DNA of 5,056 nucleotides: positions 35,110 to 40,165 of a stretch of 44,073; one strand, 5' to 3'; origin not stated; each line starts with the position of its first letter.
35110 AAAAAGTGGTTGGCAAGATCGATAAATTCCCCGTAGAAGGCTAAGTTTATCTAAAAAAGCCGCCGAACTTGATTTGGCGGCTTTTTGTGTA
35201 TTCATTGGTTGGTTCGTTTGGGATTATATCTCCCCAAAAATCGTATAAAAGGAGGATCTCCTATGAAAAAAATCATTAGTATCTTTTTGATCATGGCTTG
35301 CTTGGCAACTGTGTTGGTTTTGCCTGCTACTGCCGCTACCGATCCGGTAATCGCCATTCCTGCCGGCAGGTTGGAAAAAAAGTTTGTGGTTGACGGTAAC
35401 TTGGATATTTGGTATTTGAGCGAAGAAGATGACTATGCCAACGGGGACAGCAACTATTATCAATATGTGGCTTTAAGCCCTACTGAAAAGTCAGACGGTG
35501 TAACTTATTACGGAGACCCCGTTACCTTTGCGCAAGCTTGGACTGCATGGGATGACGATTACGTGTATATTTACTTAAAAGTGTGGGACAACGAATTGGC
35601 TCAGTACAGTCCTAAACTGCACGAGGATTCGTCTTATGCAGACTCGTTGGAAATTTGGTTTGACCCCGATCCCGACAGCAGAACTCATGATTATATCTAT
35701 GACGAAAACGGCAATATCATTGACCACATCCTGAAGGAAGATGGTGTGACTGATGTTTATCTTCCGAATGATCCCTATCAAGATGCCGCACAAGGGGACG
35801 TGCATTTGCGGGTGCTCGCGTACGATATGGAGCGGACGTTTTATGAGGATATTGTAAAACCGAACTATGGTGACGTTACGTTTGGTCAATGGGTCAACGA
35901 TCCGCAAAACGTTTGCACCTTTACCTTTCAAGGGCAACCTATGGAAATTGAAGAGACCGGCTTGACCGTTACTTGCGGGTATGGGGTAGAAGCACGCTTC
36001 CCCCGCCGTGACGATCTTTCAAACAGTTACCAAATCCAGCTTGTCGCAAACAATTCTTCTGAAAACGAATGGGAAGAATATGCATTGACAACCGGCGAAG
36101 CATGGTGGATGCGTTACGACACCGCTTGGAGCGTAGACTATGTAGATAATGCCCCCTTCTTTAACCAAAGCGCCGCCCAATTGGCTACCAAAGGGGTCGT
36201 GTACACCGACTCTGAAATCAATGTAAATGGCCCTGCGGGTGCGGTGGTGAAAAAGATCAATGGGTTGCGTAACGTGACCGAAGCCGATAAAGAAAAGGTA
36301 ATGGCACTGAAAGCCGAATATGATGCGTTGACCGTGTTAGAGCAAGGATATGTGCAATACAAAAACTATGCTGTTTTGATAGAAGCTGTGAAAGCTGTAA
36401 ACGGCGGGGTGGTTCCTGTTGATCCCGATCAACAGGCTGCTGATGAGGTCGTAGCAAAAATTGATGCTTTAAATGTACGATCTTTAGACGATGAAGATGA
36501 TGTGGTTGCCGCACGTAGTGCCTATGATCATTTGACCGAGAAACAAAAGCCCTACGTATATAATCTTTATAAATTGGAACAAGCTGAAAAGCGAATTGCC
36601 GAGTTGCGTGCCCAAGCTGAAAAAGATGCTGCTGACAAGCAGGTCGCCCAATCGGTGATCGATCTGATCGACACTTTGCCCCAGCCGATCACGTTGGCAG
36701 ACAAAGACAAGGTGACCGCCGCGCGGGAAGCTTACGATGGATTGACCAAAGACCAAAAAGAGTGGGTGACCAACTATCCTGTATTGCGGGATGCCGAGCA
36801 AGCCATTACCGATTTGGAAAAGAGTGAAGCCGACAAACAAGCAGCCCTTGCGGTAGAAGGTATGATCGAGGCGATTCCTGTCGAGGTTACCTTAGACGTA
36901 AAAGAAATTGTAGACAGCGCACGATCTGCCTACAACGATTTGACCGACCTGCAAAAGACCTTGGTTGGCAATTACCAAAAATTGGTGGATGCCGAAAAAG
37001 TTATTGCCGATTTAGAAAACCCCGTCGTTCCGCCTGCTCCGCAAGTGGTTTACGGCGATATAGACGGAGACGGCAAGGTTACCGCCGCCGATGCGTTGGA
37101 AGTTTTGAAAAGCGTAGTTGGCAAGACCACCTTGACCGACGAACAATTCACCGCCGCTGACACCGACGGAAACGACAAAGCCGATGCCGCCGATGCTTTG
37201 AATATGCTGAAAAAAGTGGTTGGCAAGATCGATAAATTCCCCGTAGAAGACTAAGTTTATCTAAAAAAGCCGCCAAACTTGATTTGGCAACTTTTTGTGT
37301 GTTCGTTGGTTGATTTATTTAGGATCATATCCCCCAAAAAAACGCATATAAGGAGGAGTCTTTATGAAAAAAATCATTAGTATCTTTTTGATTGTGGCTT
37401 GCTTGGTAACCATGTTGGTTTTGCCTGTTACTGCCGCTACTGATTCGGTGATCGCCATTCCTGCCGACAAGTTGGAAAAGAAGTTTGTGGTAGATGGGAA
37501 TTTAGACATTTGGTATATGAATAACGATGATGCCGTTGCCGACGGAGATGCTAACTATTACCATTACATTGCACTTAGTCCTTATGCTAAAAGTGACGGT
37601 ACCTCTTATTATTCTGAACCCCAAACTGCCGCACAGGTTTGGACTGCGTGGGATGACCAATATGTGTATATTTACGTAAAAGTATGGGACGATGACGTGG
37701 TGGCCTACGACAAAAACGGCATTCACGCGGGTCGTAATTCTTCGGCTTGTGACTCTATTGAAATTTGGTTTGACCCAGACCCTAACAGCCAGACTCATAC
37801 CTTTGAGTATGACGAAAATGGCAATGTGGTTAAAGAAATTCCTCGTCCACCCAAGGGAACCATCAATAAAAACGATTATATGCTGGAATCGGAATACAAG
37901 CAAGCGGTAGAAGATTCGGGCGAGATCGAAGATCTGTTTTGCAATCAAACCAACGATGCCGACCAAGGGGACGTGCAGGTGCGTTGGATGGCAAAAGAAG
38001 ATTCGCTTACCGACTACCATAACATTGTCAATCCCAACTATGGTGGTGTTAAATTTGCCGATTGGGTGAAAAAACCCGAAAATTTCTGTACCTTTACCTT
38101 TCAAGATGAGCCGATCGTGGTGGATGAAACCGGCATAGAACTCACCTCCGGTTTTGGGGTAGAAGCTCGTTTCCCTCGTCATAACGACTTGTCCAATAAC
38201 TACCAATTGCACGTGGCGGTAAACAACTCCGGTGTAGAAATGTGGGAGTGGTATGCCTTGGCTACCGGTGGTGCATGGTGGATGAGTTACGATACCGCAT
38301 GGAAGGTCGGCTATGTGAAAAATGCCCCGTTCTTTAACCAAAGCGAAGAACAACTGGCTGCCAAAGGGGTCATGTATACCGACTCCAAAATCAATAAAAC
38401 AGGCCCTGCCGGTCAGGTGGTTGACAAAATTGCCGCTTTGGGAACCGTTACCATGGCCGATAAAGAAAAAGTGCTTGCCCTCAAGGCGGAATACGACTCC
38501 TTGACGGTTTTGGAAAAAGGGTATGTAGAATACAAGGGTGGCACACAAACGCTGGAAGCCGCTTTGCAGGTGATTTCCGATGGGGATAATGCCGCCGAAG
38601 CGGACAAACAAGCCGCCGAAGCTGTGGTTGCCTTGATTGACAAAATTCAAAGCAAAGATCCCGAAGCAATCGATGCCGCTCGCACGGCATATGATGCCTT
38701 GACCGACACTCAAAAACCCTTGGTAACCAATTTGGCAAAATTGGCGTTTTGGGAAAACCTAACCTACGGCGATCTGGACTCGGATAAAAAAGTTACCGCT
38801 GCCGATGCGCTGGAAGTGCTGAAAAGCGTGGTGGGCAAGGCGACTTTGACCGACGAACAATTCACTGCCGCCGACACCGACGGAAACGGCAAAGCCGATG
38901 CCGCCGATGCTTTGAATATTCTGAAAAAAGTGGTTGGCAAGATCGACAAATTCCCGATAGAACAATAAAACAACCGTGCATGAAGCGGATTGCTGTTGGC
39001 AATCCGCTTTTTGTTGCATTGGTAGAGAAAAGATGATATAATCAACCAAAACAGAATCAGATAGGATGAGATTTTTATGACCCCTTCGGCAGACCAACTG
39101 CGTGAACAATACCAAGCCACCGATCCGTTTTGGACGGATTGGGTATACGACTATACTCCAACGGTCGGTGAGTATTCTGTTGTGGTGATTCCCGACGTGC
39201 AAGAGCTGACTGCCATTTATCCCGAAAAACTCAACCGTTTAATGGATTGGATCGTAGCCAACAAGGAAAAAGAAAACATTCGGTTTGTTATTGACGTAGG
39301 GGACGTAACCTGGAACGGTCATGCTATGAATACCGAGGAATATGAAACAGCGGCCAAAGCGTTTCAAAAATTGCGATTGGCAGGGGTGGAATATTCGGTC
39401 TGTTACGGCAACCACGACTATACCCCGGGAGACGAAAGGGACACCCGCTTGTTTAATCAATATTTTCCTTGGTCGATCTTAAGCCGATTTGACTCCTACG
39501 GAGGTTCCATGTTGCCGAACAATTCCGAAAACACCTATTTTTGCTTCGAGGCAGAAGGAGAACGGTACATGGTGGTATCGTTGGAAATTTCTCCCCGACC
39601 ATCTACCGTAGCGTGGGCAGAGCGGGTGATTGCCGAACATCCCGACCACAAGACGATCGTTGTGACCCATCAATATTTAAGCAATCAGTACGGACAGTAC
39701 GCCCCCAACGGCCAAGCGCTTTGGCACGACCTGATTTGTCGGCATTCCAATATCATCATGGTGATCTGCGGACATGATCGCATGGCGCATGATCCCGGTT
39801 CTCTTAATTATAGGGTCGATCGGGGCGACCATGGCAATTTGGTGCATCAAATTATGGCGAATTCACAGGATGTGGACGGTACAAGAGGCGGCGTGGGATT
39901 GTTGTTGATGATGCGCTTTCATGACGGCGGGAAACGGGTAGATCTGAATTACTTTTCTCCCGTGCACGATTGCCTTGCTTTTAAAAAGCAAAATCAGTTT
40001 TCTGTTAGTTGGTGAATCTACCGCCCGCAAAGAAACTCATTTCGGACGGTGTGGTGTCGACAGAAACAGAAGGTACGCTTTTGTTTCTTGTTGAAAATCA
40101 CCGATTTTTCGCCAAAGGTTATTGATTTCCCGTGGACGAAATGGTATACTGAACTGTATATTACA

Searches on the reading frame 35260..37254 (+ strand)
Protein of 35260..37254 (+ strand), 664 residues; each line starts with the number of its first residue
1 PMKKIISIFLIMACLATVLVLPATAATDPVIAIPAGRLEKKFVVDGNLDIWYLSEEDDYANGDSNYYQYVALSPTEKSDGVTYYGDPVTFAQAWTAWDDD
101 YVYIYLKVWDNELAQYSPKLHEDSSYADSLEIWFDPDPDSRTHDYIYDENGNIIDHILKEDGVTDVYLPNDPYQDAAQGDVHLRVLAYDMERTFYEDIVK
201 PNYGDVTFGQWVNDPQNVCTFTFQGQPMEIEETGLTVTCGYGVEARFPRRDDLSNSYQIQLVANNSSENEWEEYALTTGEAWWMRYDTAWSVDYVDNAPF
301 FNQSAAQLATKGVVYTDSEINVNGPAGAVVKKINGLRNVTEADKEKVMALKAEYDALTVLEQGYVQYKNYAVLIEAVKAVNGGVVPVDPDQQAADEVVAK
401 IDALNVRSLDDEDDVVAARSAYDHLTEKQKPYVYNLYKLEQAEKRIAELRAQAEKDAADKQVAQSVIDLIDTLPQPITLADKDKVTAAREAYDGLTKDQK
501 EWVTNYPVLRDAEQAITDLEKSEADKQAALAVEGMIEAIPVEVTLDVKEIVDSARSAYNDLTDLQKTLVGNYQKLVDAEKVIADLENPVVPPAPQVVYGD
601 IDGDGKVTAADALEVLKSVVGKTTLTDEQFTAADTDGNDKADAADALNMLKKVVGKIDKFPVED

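Call 6: search_protein_families(library=pfam, proteins=[window:35260-37254:+], max_evalue=0.01)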
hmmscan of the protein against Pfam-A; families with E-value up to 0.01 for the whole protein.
window:35260-37254:+ (664 aa): 2 families
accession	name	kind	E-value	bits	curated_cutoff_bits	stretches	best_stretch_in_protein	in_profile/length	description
PF00404.24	Dockerin_1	-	4.2e-08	33.7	22.9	1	598-652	1-55/57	Dockerin type I domain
PF06452.16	CBM9_1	-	0.00021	21.7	23.4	1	89-148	31-85/185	Carbohydrate family 9 binding domain-like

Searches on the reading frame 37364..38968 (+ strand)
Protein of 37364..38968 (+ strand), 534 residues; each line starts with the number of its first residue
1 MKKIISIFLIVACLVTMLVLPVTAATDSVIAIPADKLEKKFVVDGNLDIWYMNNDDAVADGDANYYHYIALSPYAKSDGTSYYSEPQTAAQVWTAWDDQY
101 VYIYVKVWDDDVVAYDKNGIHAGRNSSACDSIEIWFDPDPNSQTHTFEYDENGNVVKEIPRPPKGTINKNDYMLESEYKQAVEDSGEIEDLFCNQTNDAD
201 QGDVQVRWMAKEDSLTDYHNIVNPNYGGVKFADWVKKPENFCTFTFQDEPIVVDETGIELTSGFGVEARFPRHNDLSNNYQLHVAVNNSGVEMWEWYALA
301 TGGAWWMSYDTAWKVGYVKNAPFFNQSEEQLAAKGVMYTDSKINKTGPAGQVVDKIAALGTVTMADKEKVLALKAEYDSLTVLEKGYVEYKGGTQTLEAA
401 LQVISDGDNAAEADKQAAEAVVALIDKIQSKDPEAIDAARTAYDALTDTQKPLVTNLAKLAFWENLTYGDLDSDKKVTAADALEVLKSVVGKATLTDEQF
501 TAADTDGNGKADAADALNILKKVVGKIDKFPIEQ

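Call 6: search_protein_families(library=pfam, proteins=[window:37364-38968:+], max_evalue=0.01)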
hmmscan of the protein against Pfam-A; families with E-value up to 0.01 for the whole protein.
window:37364-38968:+ (534 aa): 2 families
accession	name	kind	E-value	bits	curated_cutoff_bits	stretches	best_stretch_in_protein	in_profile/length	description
PF00404.24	Dockerin_1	-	5e-08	33.5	22.9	1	468-521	1-54/57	Dockerin type I domain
PF06452.16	CBM9_1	-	0.00015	22.2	23.4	1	77-151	21-86/185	Carbohydrate family 9 binding domain-like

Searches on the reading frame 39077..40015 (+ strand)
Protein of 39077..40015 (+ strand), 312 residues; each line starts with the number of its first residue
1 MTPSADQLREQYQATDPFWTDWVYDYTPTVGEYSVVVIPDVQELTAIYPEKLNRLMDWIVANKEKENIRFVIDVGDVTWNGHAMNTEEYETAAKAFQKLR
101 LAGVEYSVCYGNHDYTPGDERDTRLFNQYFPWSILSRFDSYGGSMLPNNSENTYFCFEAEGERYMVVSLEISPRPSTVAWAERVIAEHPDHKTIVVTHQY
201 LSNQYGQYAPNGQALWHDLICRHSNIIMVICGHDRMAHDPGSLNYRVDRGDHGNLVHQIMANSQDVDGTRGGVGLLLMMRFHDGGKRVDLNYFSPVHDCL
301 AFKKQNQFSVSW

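Call 7: search_protein_families(library=pfam, proteins=[window:39077-40015:+], max_evalue=0.01)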
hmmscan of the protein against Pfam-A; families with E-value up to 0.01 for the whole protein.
window:39077-40015:+ (312 aa): 1 family
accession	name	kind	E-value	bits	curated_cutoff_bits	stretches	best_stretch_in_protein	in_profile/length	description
PF00149.33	Metallophos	-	1.1e-11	46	21.5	1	35-234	3-188/191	Calcineurin-like phosphoesterase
